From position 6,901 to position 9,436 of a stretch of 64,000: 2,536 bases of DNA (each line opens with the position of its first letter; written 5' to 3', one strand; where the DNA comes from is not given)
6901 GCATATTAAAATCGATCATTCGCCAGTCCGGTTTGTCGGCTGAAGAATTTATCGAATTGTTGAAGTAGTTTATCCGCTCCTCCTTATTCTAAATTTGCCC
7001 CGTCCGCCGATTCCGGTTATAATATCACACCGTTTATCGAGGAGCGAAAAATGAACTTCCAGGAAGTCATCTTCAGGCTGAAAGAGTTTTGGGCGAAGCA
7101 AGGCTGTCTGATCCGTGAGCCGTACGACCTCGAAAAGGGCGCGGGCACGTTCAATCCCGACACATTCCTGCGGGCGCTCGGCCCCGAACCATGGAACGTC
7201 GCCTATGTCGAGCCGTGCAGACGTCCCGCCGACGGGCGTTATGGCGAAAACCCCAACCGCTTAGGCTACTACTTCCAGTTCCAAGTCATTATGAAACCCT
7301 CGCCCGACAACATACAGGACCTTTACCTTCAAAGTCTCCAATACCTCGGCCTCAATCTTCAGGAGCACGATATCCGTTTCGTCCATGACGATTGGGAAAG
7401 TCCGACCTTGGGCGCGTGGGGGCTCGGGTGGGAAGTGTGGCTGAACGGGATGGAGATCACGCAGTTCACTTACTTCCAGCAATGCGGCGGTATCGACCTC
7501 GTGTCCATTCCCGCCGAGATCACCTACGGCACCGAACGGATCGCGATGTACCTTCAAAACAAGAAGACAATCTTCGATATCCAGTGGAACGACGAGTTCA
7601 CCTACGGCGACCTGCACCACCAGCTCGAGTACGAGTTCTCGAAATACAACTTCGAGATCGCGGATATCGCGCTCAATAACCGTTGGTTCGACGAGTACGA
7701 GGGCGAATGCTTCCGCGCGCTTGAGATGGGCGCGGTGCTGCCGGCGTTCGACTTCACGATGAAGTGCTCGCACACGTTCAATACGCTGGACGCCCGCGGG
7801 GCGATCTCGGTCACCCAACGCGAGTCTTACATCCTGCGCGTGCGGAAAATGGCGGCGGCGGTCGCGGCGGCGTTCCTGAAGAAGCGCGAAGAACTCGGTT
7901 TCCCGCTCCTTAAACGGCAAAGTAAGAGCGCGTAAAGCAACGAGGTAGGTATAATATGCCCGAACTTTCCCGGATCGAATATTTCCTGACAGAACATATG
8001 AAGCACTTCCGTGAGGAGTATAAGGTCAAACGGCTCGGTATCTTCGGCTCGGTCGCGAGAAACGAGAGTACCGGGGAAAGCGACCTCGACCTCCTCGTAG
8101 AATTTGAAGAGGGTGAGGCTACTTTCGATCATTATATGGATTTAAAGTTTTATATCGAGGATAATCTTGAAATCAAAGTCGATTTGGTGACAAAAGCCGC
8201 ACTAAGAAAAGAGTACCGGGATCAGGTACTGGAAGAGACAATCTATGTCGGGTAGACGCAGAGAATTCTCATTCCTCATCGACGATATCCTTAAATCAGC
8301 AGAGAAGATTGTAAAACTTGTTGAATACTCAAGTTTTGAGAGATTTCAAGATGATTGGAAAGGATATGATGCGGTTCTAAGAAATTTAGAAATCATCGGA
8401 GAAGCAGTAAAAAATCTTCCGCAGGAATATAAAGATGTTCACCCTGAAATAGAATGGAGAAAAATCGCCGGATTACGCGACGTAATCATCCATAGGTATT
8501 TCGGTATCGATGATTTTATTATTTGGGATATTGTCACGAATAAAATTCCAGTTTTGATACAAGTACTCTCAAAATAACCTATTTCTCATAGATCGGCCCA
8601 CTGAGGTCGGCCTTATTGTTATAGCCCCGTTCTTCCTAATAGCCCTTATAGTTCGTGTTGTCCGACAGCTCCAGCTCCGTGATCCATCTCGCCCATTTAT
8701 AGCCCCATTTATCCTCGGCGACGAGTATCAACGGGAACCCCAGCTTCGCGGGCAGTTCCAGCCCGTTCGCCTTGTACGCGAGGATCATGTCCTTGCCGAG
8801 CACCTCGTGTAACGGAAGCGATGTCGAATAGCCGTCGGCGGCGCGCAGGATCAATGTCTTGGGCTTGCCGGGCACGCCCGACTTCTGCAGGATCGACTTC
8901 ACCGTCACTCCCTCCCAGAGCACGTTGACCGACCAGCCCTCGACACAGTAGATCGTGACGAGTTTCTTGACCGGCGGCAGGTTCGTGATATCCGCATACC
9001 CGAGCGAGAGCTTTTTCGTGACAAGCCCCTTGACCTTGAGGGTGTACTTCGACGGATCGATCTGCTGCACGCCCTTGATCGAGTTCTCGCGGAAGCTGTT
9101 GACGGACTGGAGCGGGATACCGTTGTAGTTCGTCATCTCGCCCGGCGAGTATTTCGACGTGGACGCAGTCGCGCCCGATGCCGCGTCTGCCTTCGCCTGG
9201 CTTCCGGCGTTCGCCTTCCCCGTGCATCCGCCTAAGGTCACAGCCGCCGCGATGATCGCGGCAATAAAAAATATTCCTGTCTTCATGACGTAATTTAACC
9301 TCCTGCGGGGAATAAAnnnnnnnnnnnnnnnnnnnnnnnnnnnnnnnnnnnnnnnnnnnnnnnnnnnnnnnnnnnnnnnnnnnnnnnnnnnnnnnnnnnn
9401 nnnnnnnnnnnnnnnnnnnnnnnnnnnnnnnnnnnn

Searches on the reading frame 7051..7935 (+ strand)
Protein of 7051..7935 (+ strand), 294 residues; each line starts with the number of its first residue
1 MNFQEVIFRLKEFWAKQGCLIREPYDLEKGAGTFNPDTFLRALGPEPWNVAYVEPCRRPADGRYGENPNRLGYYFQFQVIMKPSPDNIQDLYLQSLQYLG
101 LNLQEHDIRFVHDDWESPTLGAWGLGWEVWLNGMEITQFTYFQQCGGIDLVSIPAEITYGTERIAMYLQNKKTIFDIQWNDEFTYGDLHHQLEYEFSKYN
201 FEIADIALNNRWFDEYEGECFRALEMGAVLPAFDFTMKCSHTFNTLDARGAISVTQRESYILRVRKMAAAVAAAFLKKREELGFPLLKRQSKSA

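Call 70: search_protein_families(library=pfam, proteins=[window:7051-7935:+], max_evalue=0.00001)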
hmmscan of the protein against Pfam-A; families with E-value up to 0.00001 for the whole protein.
window:7051-7935:+ (294 aa): 1 family
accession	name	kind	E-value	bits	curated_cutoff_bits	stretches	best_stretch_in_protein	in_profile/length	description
PF02091.20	tRNA-synt_2e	-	3.1e-143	476.5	27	1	3-280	1-278/278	Glycyl-tRNA synthetase alpha subunit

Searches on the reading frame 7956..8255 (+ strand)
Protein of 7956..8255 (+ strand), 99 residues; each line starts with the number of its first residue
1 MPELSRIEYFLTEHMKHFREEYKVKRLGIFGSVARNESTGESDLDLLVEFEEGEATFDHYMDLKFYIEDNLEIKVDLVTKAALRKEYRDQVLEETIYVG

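Call 70: search_protein_families(library=pfam, proteins=[window:7956-8255:+], max_evalue=0.00001)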
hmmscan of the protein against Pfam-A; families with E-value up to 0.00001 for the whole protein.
window:7956-8255:+ (99 aa): 2 families
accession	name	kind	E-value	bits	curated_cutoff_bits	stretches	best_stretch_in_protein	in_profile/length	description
PF01909.29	NTP_transf_2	-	2e-15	57.4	21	1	13-98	3-93/93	Nucleotidyltransferase domain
PF18765.7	Polbeta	-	1.4e-11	44.8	26.9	1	17-95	5-84/93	Polymerase beta, Nucleotidyltransferase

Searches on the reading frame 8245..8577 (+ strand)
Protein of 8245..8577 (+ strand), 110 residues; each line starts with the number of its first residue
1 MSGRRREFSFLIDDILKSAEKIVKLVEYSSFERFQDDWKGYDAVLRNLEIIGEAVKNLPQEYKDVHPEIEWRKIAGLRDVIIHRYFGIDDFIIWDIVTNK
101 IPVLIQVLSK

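Call 70: search_protein_families(library=pfam, proteins=[window:8245-8577:+], max_evalue=0.00001)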
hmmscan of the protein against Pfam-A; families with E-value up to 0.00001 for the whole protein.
window:8245-8577:+ (110 aa): 1 family
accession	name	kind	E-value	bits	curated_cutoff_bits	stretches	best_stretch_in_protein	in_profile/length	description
PF01934.22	HepT-like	-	1.5e-29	102.6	23.5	1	15-109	1-118/120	Ribonuclease HepT-like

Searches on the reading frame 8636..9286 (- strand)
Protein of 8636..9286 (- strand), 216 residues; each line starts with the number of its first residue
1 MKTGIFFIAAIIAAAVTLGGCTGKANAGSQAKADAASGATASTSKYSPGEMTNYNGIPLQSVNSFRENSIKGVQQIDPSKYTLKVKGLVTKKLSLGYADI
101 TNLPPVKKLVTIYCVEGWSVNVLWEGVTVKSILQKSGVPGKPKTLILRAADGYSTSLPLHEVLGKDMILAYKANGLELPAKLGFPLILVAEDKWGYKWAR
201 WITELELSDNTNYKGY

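Call 70: search_protein_families(library=pfam, proteins=[window:8636-9286:-], max_evalue=0.00001)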
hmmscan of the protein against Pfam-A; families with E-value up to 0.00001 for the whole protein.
window:8636-9286:- (216 aa): 1 family
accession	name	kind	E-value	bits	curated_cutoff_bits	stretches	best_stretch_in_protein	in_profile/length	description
PF00174.25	Oxidored_molyb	-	5e-31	108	24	1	72-211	3-164/169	Oxidoreductase molybdopterin binding domain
